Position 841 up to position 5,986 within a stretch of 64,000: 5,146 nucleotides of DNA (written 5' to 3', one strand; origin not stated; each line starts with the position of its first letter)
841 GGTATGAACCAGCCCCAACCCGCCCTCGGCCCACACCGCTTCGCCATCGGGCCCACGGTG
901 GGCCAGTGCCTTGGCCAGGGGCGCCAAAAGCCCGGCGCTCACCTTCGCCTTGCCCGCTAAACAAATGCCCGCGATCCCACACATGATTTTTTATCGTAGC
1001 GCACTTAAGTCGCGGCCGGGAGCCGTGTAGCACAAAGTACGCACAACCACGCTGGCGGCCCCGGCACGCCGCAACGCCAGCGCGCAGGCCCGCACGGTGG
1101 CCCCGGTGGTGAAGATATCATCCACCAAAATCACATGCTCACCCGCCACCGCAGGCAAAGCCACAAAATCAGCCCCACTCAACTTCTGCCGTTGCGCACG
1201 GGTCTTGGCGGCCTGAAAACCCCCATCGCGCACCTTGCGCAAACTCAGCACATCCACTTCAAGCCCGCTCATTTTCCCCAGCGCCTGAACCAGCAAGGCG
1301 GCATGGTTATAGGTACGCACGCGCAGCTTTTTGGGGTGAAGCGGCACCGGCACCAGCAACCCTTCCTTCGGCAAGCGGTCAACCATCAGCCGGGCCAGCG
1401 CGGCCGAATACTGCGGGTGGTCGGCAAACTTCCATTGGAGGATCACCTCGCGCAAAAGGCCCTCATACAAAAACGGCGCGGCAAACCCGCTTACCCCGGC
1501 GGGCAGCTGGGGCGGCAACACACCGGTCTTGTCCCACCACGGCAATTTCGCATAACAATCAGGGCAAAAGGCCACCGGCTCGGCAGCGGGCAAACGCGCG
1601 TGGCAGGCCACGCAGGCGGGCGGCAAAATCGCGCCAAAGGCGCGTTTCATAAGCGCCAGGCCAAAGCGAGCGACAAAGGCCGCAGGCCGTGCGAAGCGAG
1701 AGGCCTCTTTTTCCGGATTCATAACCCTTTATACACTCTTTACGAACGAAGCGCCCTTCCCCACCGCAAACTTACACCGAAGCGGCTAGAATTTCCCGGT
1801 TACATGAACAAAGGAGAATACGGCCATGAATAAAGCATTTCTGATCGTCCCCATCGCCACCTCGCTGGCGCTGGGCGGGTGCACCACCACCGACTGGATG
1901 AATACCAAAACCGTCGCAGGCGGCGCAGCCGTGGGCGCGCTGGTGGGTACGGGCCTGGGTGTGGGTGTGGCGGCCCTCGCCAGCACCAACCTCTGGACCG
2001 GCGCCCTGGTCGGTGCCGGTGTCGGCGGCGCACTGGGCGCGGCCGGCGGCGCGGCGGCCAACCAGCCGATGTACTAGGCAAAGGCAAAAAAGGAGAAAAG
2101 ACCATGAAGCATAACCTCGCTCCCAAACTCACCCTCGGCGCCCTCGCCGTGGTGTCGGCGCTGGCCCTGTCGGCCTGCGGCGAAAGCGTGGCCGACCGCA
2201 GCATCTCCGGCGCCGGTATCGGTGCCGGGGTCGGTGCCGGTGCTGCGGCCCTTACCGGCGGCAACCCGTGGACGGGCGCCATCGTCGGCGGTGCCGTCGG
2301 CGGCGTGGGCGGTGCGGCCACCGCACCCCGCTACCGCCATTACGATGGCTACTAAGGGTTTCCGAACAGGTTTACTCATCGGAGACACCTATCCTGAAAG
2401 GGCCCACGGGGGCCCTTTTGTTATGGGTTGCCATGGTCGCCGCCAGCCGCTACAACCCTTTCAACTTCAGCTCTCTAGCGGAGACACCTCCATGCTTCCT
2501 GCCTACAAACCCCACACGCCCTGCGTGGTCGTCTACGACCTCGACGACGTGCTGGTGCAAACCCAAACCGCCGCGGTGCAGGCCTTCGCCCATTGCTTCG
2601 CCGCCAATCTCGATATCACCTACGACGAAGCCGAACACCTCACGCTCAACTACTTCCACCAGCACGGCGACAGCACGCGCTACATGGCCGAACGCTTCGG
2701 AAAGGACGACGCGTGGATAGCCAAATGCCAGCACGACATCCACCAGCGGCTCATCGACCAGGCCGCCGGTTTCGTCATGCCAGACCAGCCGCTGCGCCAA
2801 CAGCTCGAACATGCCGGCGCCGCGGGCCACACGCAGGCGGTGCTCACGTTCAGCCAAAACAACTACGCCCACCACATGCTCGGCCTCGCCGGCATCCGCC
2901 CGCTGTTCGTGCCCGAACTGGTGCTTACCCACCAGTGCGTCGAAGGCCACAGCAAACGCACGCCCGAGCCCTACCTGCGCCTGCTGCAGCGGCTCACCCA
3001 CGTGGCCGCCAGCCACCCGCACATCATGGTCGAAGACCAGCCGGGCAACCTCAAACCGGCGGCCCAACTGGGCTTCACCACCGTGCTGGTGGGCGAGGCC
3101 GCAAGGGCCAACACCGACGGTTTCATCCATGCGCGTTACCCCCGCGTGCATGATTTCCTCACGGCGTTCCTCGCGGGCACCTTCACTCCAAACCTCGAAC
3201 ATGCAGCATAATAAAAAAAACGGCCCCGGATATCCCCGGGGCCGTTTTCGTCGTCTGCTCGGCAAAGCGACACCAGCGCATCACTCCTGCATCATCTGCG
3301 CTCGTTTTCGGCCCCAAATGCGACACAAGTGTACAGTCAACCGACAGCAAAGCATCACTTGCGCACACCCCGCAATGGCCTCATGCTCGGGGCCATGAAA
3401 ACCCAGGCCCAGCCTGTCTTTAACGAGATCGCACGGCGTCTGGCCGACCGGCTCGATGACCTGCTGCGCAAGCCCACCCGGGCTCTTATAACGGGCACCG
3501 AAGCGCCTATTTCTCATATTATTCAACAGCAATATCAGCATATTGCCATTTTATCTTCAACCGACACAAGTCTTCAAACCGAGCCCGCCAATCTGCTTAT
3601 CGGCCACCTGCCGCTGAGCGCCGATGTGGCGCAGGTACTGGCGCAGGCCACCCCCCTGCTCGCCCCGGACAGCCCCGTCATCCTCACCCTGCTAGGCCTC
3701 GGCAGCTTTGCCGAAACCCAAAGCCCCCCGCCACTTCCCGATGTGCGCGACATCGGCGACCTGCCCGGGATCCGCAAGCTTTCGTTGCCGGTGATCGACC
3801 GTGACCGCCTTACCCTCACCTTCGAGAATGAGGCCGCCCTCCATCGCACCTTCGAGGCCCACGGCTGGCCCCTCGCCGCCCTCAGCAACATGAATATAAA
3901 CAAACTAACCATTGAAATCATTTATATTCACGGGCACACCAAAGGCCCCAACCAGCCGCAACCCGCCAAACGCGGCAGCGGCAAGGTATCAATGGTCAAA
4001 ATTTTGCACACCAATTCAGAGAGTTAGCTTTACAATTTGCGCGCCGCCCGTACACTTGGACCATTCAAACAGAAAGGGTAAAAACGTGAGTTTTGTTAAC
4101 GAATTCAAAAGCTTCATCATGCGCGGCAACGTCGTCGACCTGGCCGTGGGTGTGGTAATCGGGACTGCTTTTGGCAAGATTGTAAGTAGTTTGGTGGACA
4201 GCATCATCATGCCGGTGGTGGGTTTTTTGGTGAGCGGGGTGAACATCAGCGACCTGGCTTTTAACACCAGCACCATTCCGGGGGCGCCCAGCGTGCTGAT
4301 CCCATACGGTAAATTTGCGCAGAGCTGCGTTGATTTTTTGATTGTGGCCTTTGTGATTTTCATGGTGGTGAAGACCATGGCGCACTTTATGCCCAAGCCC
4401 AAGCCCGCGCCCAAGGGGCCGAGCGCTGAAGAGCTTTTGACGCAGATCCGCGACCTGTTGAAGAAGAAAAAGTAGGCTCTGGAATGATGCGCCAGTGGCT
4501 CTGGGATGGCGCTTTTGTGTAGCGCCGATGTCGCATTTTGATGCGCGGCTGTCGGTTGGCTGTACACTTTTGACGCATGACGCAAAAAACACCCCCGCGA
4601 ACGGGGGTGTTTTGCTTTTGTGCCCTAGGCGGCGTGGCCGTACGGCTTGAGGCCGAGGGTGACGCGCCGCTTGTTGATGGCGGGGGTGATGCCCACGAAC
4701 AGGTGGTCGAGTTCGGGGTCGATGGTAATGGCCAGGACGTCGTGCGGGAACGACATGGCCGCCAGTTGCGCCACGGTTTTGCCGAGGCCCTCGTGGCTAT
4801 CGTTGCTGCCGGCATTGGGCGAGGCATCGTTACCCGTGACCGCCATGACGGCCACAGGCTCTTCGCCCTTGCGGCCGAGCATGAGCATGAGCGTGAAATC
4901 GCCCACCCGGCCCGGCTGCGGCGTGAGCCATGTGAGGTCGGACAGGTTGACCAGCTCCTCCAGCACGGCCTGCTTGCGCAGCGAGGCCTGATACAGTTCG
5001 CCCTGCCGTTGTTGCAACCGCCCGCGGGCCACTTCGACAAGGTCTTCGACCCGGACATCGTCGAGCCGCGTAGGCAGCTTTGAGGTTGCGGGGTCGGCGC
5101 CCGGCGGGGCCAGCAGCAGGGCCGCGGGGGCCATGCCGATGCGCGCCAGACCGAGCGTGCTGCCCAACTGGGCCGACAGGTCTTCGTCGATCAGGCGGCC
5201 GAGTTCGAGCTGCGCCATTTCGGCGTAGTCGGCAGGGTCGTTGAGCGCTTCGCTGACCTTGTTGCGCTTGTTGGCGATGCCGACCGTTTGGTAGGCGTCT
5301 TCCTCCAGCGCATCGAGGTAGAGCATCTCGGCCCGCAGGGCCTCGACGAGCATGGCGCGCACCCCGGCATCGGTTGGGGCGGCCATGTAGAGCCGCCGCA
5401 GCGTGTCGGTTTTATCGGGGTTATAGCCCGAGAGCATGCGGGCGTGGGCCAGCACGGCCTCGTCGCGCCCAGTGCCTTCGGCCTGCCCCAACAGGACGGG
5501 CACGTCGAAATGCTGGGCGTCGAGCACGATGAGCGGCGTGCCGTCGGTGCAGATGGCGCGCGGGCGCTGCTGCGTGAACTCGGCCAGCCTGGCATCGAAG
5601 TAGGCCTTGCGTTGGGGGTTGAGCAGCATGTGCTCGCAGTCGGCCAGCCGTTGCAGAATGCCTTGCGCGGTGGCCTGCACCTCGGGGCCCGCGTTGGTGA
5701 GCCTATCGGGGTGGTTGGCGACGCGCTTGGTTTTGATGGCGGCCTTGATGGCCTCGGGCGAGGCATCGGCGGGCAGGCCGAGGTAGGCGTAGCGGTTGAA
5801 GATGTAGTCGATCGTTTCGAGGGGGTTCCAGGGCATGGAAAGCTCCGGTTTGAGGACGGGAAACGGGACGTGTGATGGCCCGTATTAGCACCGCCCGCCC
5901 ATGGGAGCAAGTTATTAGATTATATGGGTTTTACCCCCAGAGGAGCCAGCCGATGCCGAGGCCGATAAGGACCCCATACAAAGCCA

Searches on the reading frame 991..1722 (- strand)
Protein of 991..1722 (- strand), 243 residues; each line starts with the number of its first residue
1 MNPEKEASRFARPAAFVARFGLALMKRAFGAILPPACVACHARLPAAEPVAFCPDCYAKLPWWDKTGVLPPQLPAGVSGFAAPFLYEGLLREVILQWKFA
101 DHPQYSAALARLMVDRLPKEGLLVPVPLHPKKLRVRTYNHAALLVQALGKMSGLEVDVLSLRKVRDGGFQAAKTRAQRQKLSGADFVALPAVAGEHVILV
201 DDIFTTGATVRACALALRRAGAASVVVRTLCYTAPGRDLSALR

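Call 75: search_protein_families(library=pfam, proteins=[window:991-1722:-], max_evalue=0.001)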
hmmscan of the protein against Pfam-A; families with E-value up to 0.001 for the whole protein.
window:991-1722:- (243 aa): 2 families
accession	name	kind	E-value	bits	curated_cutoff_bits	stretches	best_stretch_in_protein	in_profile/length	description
PF00156.33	Pribosyltran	-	1.2e-08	34.8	26.3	1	146-233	49-126/158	Phosphoribosyl transferase domain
PF18912.6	DZR_2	-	2.7e-05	24.3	27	1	31-64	4-35/56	Double zinc ribbon domain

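Call 93: find_encoding_contigs(protein=window:991-1722:-, flank=10000, max_places=2)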
Protein window:991-1722:- (243 aa): 1 contig read that carries it; 1 place shown.
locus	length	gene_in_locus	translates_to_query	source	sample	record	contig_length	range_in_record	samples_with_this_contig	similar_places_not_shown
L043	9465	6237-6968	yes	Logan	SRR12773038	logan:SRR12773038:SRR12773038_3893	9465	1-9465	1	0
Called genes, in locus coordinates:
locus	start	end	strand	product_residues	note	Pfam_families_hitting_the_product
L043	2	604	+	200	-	?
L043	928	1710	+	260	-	-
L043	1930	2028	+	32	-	-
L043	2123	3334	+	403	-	-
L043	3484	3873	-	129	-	PF01741:MscL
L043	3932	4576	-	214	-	-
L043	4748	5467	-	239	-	PF00702:Hydrolase (weak), PF13419:HAD_2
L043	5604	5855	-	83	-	PF13441:Gly-zipper_YMGG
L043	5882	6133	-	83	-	-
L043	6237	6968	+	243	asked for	PF00156:Pribosyltran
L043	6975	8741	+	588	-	PF13522:GATase_6, PF13537:GATase_7, PF00733:Asn_synthase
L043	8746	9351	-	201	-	PF01965:DJ-1_PfpI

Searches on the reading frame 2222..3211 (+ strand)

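Call 75: search_protein_families(library=pfam, proteins=[window:2222-3211:+], max_evalue=0.001)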
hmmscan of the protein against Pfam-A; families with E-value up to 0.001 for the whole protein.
window:2222-3211:+ (329 aa): 2 families
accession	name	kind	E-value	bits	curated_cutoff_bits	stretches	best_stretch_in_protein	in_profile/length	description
PF13419.12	HAD_2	-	8.9e-10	39.4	23.8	1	103-290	1-178/178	Haloacid dehalogenase-like hydrolase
PF00702.32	Hydrolase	-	2.2e-06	28.7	26.4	1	102-284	3-191/191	haloacid dehalogenase-like hydrolase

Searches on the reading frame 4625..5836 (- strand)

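Call 15: search_protein_families(library=pfam, proteins=[window:4625-5836:-], max_evalue=0.001)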
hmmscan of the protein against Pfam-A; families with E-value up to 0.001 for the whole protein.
window:4625-5836:- (403 aa): 1 family
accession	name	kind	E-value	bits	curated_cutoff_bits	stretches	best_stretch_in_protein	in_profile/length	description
PF00226.36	DnaJ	-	0.00016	22.2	27.8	1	16-81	3-63/63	DnaJ domain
